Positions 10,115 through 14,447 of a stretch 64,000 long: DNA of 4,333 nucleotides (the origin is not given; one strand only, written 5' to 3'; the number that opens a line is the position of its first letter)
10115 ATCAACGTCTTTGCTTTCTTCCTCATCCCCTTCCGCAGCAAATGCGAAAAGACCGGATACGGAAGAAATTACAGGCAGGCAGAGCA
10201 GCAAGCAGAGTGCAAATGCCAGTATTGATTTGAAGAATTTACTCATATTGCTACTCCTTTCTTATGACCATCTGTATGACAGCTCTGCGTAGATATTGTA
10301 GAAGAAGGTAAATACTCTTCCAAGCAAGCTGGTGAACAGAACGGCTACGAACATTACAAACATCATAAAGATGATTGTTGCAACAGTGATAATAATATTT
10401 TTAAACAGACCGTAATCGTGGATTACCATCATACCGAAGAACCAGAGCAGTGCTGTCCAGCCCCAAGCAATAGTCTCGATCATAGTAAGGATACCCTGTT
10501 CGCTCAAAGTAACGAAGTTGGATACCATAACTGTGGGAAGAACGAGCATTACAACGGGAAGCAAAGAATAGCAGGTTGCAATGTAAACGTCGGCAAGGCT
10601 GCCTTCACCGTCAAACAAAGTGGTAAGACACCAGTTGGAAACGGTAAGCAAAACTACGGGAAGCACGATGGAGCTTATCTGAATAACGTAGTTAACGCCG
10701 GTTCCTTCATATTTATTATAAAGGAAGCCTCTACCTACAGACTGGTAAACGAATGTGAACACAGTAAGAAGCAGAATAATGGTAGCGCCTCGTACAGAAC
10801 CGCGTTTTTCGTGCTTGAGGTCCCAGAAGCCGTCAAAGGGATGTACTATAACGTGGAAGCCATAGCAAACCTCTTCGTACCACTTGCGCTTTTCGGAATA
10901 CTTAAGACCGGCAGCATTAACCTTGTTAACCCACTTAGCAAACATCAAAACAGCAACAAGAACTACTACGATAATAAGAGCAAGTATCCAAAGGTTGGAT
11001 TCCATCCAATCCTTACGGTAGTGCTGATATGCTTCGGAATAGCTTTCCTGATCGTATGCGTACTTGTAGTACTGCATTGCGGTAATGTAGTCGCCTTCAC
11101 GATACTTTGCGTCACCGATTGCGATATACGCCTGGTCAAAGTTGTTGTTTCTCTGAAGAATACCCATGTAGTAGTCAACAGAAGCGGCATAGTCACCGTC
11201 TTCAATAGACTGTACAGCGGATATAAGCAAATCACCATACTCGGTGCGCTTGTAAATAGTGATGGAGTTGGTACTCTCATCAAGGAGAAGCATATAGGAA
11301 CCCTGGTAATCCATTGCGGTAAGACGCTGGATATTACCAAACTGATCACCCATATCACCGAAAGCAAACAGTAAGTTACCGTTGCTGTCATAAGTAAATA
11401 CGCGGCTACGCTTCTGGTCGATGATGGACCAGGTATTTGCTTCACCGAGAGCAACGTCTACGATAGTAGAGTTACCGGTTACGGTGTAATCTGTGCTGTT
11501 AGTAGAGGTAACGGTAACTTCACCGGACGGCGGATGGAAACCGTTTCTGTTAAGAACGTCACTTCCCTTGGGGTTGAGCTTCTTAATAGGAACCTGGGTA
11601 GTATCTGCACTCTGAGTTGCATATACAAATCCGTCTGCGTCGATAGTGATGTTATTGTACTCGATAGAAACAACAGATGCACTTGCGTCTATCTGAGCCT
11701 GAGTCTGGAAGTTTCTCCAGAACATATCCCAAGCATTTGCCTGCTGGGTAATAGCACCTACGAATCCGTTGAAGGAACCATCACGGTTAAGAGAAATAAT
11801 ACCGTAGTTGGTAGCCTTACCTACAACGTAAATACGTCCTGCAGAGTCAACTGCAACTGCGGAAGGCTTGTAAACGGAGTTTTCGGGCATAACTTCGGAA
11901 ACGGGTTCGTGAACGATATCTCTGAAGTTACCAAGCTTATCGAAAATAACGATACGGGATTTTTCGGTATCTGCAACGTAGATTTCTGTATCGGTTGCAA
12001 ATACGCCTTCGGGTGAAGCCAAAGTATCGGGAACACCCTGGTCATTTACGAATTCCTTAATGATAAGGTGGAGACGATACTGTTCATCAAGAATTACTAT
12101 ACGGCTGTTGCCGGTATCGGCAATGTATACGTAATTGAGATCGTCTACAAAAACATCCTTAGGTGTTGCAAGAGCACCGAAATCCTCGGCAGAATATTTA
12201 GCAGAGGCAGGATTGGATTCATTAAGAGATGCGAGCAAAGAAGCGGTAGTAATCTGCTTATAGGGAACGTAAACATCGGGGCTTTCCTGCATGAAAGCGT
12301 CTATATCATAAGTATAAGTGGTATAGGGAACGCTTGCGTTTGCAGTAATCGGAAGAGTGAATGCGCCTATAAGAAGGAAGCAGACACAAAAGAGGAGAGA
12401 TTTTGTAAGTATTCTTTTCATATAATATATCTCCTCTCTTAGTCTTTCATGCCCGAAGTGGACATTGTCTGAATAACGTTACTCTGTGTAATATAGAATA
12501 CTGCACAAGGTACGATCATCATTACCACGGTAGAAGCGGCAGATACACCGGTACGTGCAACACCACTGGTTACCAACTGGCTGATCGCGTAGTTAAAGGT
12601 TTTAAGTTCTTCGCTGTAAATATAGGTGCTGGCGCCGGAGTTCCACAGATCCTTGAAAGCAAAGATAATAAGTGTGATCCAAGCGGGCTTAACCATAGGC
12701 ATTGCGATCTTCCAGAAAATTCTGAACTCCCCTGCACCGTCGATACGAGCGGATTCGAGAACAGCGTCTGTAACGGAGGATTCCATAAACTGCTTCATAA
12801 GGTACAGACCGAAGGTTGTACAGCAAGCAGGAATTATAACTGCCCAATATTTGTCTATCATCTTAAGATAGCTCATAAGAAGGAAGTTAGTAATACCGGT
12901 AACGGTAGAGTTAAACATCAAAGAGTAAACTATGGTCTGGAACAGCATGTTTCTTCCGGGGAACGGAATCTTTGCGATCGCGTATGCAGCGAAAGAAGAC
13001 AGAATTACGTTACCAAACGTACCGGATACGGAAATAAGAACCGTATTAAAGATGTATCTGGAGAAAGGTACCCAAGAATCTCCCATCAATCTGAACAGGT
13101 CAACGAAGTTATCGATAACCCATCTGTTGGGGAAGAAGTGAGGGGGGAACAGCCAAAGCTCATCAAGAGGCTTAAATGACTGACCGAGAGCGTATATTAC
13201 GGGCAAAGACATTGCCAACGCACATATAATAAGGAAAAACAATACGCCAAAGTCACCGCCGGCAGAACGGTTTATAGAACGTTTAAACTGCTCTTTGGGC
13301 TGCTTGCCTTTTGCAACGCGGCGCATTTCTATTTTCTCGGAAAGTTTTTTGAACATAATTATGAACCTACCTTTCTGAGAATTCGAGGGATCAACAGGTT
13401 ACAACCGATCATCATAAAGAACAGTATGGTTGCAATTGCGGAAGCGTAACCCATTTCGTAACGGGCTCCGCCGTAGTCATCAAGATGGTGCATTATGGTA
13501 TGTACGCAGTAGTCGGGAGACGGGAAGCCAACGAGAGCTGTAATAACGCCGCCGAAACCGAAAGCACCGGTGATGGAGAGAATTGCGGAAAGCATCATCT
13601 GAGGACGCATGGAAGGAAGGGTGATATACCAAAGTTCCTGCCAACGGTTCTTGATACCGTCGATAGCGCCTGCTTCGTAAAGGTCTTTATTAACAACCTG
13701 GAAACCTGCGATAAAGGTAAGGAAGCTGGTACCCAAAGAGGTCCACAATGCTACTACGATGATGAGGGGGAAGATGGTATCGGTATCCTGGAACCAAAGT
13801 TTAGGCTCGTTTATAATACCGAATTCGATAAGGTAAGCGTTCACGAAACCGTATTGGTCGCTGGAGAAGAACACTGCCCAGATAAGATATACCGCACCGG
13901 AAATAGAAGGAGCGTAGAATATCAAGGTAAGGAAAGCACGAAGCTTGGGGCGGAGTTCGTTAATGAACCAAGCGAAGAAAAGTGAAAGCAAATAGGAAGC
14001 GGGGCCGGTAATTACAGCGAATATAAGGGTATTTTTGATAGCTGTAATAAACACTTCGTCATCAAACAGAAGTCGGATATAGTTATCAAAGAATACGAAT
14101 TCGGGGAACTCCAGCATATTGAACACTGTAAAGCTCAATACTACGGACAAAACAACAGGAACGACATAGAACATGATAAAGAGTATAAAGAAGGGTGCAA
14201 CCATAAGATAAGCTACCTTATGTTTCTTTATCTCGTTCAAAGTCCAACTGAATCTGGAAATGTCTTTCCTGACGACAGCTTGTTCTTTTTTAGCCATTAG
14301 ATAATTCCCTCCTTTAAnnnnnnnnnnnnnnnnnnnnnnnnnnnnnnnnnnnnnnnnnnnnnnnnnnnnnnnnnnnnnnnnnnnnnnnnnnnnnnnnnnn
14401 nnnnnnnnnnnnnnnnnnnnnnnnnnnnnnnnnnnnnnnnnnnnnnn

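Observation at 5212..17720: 12.4-kb seven-gene operon combining one giant SBP, two full ABC permease pairs, an NHL/TPR/Yip1 membrane fusion and a 963-aa secreted protein, with no ATPase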

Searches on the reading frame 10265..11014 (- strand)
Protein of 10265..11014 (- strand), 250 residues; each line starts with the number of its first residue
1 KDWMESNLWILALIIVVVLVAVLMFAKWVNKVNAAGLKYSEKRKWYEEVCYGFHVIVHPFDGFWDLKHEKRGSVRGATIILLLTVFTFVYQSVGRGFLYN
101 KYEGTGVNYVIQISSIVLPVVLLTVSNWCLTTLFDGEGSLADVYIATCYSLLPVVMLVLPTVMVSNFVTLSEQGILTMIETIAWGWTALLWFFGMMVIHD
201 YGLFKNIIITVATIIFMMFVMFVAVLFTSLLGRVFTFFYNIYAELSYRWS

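Call 38: find_homologous_proteins(query=window:10265-11014:-, max_evalue=0.001)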
Query seq(250 aa) (250 aa): 678 proteins with E <= 0.001 among 1770 candidates; the best 120 are listed.
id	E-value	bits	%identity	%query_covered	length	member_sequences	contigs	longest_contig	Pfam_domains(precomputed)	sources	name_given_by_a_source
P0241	4.6e-159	546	100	100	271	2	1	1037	PF04893.23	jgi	jgi:hypothetical protein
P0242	1.4e-87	312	56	100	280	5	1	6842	PF04893.23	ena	-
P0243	4.6e-87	310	57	100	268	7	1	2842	PF04893.23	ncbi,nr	ncbi:MAG: YIP1 family protein, partial [Clostridia bacterium]|nr:YIP1 family protein [Clostridia bac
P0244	6.8e-86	306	56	100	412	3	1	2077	PF14559.13,PF04893.23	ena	-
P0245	4.5e-85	303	56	92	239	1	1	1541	PF04893.23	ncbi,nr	ncbi:MAG: YIP1 family protein [Clostridia bacterium]|nr:YIP1 family protein [Clostridia bacterium]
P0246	8.2e-84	299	54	100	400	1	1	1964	PF04893.23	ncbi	ncbi:MAG: YIP1 family protein, partial [Clostridia bacterium]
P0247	3.0e-82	294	54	100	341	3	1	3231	PF04893.23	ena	-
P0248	3.4e-80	287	53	99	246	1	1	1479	PF04893.23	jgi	jgi:hypothetical protein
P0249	1.7e-78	282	56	91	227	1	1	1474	PF04893.23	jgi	jgi:hypothetical protein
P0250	4.8e-77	277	52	99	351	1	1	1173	PF04893.23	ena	-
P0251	1.3e-73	266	61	78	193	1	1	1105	PF04893.23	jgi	jgi:hypothetical protein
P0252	4.6e-73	264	56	88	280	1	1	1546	PF04893.23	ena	-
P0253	8.5e-73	263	49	99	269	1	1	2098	PF04893.23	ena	-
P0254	7.3e-72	260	48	99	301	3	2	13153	PF04893.23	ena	-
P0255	8.1e-72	260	47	99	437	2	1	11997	PF04893.23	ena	-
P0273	1.7e-69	252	47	99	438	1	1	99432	PF04893.23,PF13432.13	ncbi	-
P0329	1.0e-65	240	44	99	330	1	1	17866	PF04893.23,PF00515.35,PF13432.13,PF07719.24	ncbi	-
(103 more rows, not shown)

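Call 39: find_encoding_contigs(protein=P0273, flank=10000, max_places=1)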
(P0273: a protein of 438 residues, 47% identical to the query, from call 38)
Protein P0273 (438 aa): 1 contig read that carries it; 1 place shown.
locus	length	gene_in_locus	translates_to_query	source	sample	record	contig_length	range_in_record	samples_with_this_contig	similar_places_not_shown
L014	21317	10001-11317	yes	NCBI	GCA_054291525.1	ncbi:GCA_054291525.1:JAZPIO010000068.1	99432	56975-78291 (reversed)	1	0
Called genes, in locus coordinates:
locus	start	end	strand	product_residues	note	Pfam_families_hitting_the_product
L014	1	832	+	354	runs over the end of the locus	PF16822:ALGX (weak)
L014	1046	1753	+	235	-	PF13476:AAA_23 (weak), PF02463:SMC_N, PF13555:AAA_29 (weak), PF00005:ABC_tran, PF13304:AAA_21 (faint)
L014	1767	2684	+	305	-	PF01458:SUFBD_core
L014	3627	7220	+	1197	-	-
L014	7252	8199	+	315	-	PF00528:BPD_transp_1 (weak)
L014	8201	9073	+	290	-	PF00528:BPD_transp_1 (faint)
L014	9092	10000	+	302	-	PF01436:NHL (faint)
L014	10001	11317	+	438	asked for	PF13432:TPR_16 (weak), PF04893:Yip1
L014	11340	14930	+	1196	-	PF18952:DUF5696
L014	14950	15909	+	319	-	PF00528:BPD_transp_1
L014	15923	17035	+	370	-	PF00528:BPD_transp_1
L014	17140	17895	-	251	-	PF01113:DapB_N, PF05173:DapB_C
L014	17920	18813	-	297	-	PF00701:DHDPS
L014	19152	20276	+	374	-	PF02547:Queuosine_synth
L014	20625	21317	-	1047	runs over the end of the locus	-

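Call 40: find_encoding_contigs(protein=P0329, flank=10000, max_places=1)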
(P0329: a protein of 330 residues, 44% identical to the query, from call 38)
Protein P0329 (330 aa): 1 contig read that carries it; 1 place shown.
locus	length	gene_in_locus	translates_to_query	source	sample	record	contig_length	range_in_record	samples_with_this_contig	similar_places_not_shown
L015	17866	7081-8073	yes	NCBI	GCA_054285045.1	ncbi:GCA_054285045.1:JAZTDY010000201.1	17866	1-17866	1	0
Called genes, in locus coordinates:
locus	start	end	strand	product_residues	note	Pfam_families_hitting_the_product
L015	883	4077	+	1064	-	PF01547:SBP_bac_1, PF13416:SBP_bac_8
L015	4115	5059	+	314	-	PF00528:BPD_transp_1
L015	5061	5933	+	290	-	PF00528:BPD_transp_1 (weak)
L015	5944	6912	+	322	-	PF23500:DUF7133 (faint), PF01436:NHL (faint)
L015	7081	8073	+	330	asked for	PF00515:TPR_1 (faint), PF07719:TPR_2 (faint), PF13432:TPR_16 (weak), PF04893:Yip1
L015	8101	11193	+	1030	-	PF18952:DUF5696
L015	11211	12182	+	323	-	-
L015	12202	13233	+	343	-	PF00528:BPD_transp_1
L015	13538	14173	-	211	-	PF16161:DUF4867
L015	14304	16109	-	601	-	PF09852:DUF2079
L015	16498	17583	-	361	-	PF01381:HTH_3, PF12844:HTH_19, PF13560:HTH_31 (weak)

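Call 88: search_protein_families(library=pfam, proteins=[L014:11340-14930:+], max_evalue=0.001)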
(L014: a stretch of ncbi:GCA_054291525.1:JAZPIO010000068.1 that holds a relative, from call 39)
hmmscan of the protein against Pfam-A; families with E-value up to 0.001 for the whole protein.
L014:11340-14930:+ (1196 aa): 1 family
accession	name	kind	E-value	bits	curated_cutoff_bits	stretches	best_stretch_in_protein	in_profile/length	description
PF18952.6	DUF5696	-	2.3e-135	452.9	25.6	1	309-923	14-580/612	Family of unknown function (DUF5696)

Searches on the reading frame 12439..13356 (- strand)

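Call 3: search_protein_families(library=pfam, proteins=[window:12439-13356:-], max_evalue=0.01)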
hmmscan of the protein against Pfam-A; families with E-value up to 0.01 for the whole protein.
window:12439-13356:- (305 aa): 1 family
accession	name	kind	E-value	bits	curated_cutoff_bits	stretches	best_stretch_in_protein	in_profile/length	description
PF00528.27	BPD_transp_1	-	7.8e-10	39.2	26.4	1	185-297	69-181/184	Binding-protein-dependent transport system inner membrane component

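Call 4: search_protein_families(library=ncbifam, proteins=[window:12439-13356:-], max_evalue=0.01)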
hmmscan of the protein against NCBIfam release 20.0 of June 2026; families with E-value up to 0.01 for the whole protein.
window:12439-13356:- (305 aa): 14 families
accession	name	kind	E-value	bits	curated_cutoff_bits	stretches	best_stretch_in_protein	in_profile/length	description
NF008210.0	PRK10973.1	equivalog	5.2e-24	85.4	297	1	41-298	15-276/281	sn-glycerol-3-phosphate ABC transporter permease UgpE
NF040932.1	ABC_arch_GlcU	equivalog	2.3e-15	56.9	340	1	49-296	16-262/272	glucose ABC transporter permease GlcU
NF008231.0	PRK10998.1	equivalog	1e-11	45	261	1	96-305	79-296/296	maltose ABC transporter permease MalG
NF007047.0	PRK09500.1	equivalog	1.2e-08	34.8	326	1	105-286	63-245/257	spermidine/putrescine ABC transporter permease PotC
TIGR02141.1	modB_ABC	equivalog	4.9e-07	29.6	182.6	1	106-282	4-197/208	molybdate ABC transporter permease subunit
TIGR00969.1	3a0106s02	subfamily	3.1e-06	26.8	240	1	104-296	65-270/272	sulfate ABC transporter permease subunit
TIGR01581.1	Mo_ABC_porter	hypoth_equivalog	7.1e-06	25.7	210.3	1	106-243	27-178/225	ABC transporter permease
TIGR02139.1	permease_CysT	equivalog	9.1e-06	25.4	246.1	1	105-299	55-262/265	sulfate ABC transporter permease subunit CysT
NF006939.0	PRK09421.1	equivalog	0.00012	21.6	262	1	108-296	18-221/230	molybdate ABC transporter permease subunit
NF011624.0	PRK15050.1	equivalog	0.00016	20.9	247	0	98-289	71-281/297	2-aminoethylphosphonate ABC transporter permease subunit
NF040839.1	tungstate_WtpB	equivalog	0.00045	19.9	340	1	101-289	45-243/251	tungstate ABC transporter permease WtpB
TIGR02140.1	permease_CysW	equivalog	0.00061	19.4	329.1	0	113-291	60-251/261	sulfate ABC transporter permease subunit CysW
NF040931.1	ABC_arch_GlcT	equivalog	0.0013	18.5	360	1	183-287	159-270/278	glucose ABC transporter permease GlcT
NF007852.0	PRK10561.1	equivalog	0.0044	16.9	335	0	193-282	182-277/295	sn-glycerol-3-phosphate ABC transporter permease UgpA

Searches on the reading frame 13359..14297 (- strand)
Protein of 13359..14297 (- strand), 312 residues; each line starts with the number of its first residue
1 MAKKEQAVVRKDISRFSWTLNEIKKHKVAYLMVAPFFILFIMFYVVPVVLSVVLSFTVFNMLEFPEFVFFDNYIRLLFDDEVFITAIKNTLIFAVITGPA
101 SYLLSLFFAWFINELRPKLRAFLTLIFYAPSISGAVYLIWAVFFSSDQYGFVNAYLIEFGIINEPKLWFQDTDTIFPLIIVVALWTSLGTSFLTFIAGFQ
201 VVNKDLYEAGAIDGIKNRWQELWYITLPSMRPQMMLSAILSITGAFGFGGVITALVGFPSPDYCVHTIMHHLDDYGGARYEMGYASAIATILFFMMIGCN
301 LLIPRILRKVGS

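Call 3: search_protein_families(library=pfam, proteins=[window:13359-14297:-], max_evalue=0.01)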
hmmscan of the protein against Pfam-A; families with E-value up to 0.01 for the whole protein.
window:13359-14297:- (312 aa): 1 family
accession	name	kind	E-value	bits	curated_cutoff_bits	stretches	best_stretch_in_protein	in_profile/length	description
PF00528.27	BPD_transp_1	-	2.9e-10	40.6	26.4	1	104-303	4-171/184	Binding-protein-dependent transport system inner membrane component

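Call 4: search_protein_families(library=ncbifam, proteins=[window:13359-14297:-], max_evalue=0.01)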
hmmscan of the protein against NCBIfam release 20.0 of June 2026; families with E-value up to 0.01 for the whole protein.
window:13359-14297:- (312 aa): 8 families
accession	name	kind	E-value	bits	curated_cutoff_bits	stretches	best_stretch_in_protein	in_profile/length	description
NF007852.0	PRK10561.1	equivalog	6e-17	62.4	335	1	24-302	9-283/295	sn-glycerol-3-phosphate ABC transporter permease UgpA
NF007044.0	PRK09497.1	equivalog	1.3e-13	51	348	1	25-257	4-229/285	spermidine/putrescine ABC transporter permease PotB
NF040931.1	ABC_arch_GlcT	equivalog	4.6e-13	49.4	360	1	38-304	6-266/278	glucose ABC transporter permease GlcT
NF008232.0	PRK10999.1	equivalog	7.1e-07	28.3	392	1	69-298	266-506/520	maltose ABC transporter permease MalF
TIGR00969.1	3a0106s02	subfamily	2.8e-06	27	240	1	32-297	21-260/272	sulfate ABC transporter permease subunit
NF007963.0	PRK10683.1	equivalog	6.9e-05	22.4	489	1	12-297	12-299/317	putrescine ABC transporter permease PotH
TIGR02140.1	permease_CysW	equivalog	0.00016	21.3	329.1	1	42-257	10-209/261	sulfate ABC transporter permease subunit CysW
TIGR02141.1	modB_ABC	equivalog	0.0026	17.4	182.6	1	90-257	3-160/208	molybdate ABC transporter permease subunit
